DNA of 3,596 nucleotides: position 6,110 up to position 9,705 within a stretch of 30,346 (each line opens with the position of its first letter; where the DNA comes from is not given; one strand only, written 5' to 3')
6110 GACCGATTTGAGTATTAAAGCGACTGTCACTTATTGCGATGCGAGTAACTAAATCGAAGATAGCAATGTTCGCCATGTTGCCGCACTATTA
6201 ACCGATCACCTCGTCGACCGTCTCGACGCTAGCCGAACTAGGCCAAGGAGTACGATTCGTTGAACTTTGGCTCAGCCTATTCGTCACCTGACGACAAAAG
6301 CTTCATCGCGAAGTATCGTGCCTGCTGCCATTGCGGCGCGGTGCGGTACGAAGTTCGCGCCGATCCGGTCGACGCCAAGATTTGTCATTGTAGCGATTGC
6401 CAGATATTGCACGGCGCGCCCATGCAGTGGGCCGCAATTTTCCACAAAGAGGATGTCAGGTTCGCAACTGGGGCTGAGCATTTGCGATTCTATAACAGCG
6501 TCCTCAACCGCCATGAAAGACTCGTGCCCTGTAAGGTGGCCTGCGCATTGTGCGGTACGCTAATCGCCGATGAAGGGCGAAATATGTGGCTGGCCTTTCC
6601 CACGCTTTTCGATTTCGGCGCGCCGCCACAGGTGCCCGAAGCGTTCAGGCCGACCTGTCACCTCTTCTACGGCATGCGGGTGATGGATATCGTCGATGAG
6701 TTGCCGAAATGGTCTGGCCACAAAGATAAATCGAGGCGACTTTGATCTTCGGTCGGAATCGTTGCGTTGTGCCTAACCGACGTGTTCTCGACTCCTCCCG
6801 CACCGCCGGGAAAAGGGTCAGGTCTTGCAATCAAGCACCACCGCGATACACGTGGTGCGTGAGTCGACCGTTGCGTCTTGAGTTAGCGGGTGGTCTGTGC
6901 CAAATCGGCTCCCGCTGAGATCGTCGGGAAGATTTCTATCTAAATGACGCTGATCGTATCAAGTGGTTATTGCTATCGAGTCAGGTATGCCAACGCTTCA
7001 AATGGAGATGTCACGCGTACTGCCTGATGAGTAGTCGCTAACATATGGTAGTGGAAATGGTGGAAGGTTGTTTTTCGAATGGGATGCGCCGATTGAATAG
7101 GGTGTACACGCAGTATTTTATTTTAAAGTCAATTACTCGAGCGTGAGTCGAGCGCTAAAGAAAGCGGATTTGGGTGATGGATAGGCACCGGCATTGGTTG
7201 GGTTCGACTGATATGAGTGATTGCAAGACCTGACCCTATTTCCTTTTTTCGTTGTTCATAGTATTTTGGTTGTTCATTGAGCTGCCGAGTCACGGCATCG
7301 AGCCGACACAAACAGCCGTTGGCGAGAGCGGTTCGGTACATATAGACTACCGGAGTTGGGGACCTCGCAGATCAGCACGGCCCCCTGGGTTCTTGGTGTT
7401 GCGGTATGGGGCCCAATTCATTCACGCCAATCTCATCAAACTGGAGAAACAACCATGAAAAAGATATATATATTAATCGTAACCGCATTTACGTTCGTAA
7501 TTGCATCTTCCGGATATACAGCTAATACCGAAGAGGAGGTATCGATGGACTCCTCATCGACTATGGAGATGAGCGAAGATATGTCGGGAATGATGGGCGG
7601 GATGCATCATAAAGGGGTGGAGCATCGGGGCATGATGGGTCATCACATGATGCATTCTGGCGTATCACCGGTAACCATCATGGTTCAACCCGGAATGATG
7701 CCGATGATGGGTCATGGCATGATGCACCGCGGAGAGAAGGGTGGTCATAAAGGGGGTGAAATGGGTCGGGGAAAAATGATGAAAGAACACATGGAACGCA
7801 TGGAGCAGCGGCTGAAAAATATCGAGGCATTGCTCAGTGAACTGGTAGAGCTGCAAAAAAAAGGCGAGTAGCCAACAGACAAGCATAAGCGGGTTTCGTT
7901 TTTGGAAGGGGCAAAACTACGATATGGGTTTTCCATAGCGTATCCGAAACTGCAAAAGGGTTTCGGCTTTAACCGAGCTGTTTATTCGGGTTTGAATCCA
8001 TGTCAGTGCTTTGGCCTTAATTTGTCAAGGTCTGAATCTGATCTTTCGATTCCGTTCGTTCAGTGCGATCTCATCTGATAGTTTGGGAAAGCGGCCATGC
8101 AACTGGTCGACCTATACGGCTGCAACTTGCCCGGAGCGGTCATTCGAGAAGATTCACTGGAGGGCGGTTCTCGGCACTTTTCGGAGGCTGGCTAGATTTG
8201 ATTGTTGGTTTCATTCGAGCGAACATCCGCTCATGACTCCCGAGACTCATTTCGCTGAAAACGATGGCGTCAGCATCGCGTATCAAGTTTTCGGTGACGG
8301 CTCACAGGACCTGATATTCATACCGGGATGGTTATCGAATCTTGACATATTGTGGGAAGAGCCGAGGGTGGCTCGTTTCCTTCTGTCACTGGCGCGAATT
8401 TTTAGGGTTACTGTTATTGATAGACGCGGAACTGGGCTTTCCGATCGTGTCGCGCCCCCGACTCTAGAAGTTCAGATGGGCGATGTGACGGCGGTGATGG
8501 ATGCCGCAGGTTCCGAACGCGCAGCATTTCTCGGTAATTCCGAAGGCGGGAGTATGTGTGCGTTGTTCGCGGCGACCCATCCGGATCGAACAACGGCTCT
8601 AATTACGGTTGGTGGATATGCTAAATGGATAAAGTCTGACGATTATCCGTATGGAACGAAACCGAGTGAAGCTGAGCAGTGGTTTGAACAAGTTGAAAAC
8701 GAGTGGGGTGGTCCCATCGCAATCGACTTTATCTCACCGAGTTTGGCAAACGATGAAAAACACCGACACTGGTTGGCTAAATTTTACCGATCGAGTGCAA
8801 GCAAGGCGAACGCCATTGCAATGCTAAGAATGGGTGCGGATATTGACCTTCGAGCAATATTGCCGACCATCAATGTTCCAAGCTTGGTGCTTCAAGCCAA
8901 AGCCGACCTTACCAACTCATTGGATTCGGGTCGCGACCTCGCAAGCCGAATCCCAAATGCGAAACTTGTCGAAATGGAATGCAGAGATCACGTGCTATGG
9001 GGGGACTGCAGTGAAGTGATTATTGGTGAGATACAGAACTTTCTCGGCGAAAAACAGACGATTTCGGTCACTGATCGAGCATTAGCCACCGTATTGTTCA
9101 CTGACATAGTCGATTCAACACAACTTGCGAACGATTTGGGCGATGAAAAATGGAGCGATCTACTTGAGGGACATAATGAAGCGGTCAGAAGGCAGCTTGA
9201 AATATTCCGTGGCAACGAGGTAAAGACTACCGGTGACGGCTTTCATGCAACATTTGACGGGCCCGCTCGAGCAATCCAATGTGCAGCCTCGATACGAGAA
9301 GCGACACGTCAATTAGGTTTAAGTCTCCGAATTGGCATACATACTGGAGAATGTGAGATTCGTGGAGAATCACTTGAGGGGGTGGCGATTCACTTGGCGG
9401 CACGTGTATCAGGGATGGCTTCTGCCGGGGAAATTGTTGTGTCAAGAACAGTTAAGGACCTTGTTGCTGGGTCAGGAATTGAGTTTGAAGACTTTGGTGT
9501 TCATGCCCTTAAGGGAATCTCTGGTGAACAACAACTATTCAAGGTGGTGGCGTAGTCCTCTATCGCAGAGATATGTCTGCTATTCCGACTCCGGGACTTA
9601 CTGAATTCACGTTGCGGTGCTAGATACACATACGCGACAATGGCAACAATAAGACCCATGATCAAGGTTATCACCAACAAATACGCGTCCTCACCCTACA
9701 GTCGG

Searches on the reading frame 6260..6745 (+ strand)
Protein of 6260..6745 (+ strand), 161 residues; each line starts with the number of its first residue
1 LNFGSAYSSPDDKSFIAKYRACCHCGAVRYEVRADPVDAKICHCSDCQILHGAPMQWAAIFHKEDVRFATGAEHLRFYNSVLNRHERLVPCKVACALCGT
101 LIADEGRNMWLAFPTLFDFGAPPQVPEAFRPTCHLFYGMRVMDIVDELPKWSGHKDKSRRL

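Call 28: search_protein_families(library=pfam, proteins=[window:6260-6745:+], max_evalue=0.001)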
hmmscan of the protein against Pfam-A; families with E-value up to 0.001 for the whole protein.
window:6260-6745:+ (161 aa): 1 family
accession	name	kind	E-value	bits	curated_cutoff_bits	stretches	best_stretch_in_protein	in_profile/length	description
PF04828.22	GFA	-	3.9e-17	62.8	24.3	1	19-137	2-113/115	Glutathione-dependent formaldehyde-activating enzyme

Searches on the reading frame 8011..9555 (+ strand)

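Call 28: search_protein_families(library=pfam, proteins=[window:8011-9555:+], max_evalue=0.001)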
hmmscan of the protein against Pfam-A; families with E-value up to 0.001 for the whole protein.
window:8011-9555:+ (514 aa): 4 families
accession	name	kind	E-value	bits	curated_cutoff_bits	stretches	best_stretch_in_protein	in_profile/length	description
PF00561.26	Abhydrolase_1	-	7.2e-19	68.9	25.8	1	101-327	3-238/245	alpha/beta hydrolase fold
PF00211.25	Guanylate_cyc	-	1.3e-13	51.4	21.9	1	359-508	9-177/183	Adenylate and Guanylate cyclase catalytic domain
PF12146.15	Hydrolase_4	-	2.2e-08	34.2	27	1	131-317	32-220/239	Serine aminopeptidase, S33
PF12697.13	Abhydrolase_6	-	1e-07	33.3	26.3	1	101-332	1-209/217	Alpha/beta hydrolase family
